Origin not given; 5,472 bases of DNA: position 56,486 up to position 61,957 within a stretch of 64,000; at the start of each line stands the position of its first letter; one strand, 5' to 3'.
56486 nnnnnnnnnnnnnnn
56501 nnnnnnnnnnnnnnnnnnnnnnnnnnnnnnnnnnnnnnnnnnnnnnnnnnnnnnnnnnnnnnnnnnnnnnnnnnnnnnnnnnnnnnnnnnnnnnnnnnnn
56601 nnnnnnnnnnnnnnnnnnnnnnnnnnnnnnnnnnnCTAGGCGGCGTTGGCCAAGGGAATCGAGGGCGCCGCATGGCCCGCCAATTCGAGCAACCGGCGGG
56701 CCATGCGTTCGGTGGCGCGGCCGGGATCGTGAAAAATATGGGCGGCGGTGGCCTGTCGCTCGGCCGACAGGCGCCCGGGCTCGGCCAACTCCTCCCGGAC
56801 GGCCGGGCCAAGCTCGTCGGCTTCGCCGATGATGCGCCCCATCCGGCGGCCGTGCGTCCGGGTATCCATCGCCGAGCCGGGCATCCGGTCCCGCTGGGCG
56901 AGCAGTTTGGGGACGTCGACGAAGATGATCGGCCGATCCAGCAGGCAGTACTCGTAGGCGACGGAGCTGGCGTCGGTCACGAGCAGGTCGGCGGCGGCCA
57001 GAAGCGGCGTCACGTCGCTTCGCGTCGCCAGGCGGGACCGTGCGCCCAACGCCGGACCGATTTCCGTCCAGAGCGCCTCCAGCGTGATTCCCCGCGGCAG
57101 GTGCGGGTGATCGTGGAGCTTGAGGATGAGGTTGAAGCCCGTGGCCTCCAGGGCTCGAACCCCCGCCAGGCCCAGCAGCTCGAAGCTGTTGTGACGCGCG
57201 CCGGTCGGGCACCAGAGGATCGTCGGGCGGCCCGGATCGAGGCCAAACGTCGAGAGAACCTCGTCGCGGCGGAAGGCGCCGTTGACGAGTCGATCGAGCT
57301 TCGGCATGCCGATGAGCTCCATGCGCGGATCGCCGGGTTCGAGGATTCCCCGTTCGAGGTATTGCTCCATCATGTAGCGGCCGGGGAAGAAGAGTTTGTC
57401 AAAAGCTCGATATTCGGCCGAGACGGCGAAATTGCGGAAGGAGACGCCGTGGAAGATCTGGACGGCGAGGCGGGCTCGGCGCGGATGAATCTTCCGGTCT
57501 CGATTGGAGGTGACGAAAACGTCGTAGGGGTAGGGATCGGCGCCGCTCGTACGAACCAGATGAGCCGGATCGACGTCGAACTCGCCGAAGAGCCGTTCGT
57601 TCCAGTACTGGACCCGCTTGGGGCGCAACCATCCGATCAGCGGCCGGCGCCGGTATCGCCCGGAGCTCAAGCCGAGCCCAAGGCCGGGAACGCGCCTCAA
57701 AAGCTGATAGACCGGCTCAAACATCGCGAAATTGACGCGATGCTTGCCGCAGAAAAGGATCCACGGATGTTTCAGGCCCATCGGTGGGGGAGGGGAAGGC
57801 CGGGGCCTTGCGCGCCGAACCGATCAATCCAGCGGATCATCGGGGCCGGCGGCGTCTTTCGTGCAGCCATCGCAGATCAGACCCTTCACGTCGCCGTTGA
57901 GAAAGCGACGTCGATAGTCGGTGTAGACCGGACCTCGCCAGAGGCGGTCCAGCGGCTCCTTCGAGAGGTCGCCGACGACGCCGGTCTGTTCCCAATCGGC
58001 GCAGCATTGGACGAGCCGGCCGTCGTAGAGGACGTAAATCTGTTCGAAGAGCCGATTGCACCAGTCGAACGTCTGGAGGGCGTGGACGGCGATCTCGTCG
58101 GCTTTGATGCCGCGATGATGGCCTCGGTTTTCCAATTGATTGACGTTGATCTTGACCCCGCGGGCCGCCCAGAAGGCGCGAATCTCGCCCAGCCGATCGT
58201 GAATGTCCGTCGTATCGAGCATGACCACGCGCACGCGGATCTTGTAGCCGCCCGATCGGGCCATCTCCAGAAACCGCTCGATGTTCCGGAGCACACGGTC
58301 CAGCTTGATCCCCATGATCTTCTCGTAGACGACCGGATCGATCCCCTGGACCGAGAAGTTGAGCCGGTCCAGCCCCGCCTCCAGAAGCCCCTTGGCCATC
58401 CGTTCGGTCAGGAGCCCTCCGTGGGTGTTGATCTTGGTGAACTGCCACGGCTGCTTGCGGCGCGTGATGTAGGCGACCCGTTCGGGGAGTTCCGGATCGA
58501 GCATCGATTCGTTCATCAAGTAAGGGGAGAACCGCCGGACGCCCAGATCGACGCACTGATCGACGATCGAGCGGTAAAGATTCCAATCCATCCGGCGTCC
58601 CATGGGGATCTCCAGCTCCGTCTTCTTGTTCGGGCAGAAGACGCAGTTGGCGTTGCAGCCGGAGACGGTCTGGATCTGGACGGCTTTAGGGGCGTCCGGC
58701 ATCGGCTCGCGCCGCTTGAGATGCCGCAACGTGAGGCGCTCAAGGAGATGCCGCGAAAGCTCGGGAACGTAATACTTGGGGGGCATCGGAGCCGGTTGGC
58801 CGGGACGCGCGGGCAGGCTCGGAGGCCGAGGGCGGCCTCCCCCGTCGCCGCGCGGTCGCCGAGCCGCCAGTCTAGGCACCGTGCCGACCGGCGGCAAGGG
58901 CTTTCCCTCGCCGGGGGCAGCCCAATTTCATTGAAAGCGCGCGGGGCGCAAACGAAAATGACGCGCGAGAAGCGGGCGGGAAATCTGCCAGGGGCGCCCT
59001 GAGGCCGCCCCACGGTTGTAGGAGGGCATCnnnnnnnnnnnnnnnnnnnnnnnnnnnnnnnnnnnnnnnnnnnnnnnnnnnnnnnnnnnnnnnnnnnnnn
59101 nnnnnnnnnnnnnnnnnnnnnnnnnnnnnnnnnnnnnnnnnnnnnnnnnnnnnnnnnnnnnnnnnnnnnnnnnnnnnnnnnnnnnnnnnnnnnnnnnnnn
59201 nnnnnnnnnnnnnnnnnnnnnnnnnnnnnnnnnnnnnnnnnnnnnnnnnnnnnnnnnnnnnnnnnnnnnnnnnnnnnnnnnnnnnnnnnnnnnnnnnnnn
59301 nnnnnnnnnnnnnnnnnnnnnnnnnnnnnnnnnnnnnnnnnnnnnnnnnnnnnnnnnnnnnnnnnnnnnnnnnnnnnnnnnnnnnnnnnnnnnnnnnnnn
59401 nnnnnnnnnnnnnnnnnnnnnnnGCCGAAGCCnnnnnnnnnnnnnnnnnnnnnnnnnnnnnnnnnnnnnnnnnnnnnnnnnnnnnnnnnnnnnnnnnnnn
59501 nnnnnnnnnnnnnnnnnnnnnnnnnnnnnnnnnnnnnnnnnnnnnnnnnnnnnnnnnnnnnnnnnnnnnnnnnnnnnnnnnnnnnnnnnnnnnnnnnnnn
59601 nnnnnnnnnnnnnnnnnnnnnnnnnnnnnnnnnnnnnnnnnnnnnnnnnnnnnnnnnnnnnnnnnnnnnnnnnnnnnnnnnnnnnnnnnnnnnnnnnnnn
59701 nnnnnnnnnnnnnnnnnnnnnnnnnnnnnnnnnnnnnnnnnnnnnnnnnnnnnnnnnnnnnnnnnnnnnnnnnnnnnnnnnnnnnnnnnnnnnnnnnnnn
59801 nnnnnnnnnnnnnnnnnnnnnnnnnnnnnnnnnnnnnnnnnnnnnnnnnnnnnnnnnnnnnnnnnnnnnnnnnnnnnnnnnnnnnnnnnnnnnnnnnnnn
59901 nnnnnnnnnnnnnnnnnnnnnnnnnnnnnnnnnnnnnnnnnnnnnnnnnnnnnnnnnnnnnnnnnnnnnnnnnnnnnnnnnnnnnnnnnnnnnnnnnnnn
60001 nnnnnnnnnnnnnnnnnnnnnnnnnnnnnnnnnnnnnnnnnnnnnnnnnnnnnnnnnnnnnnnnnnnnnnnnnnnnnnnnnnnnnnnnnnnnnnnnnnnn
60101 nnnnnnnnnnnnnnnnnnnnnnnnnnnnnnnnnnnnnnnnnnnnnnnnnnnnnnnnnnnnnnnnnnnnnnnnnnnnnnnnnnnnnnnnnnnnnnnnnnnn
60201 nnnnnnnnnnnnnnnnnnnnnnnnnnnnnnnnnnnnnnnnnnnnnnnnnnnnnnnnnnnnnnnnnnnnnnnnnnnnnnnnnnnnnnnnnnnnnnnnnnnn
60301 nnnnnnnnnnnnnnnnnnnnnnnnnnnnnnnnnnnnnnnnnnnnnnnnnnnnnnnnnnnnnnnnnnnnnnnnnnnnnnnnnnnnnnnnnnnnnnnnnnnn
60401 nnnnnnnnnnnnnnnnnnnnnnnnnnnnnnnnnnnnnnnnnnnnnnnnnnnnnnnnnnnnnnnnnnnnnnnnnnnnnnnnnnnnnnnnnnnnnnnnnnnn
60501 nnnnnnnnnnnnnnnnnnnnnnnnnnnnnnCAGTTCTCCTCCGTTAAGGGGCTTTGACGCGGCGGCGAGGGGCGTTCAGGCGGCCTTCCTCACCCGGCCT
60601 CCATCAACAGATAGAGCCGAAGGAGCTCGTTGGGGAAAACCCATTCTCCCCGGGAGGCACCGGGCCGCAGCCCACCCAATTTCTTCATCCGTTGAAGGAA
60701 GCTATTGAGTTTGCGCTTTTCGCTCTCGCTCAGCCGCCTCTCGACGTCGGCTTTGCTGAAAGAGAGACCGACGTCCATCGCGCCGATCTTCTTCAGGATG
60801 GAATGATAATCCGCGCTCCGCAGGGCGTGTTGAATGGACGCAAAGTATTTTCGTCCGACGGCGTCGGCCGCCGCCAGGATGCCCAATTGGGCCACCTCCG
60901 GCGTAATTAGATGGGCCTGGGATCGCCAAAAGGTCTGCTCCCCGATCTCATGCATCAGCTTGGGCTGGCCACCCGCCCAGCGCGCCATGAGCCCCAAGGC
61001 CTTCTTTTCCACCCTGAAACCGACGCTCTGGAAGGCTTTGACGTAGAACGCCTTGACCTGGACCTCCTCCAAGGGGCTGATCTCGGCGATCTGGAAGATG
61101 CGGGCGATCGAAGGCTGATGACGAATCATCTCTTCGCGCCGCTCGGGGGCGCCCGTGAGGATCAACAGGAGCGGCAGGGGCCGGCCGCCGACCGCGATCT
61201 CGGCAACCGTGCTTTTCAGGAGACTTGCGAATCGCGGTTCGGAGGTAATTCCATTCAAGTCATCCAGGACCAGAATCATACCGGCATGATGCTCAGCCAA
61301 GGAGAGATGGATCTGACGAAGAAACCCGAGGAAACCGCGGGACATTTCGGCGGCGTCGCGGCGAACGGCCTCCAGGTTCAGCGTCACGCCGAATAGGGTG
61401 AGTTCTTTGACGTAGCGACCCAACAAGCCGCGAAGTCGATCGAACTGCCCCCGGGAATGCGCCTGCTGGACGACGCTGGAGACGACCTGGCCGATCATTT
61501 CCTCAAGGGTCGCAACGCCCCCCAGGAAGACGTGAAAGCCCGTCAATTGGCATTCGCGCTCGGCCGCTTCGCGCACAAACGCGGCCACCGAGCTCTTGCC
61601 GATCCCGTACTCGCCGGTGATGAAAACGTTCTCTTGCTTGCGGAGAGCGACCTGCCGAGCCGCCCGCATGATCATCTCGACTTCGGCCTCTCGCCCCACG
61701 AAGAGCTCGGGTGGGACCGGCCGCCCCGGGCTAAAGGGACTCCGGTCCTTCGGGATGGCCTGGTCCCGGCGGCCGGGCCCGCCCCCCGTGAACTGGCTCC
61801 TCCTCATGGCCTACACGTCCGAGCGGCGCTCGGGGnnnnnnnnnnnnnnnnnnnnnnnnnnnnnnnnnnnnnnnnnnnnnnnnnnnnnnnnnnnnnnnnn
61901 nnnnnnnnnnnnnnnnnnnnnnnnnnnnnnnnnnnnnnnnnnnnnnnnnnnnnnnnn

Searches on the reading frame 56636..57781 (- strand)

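Call 23: search_protein_families(library=pfam, proteins=[window:56636-57781:-], max_evalue=0.00001)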
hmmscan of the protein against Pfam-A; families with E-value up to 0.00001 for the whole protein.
window:56636-57781:- (381 aa): 1 family
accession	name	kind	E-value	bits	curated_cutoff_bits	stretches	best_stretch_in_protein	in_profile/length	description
PF04464.20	Glyphos_transf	-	1.9e-15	57.1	22.1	1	153-365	159-366/367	CDP-Glycerol:Poly(glycerophosphate) glycerophosphotransferase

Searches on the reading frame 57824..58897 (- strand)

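Call 23: search_protein_families(library=pfam, proteins=[window:57824-58897:-], max_evalue=0.00001)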
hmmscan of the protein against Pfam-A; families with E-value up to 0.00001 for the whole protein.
window:57824-58897:- (357 aa): 2 families
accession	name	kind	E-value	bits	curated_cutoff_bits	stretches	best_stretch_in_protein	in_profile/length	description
PF04055.27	Radical_SAM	-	4.8e-19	69.6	29.5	1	76-213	2-140/166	Radical SAM superfamily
PF13186.11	SPASM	-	3.2e-10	40.6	21.5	1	280-346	1-67/67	Iron-sulfur cluster-binding domain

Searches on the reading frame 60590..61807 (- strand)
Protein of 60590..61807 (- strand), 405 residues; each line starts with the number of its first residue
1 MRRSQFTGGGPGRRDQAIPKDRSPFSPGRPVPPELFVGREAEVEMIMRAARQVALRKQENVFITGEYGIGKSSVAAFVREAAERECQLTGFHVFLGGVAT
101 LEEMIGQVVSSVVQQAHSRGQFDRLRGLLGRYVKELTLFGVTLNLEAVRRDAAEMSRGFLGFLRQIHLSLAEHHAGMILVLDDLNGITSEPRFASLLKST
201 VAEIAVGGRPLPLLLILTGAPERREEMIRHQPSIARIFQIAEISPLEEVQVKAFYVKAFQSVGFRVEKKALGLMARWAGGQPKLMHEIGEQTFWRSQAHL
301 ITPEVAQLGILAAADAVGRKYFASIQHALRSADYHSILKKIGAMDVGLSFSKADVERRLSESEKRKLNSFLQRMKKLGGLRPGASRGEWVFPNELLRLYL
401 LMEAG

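Call 61: search_protein_families(library=pfam, proteins=[window:60590-61807:-], max_evalue=0.00001)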
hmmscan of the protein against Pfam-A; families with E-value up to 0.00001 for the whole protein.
window:60590-61807:- (405 aa): 1 family
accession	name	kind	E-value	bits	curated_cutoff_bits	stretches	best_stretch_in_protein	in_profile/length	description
PF13191.12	AAA_16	-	3.5e-13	50.8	32.6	1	36-191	2-148/167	AAA ATPase domain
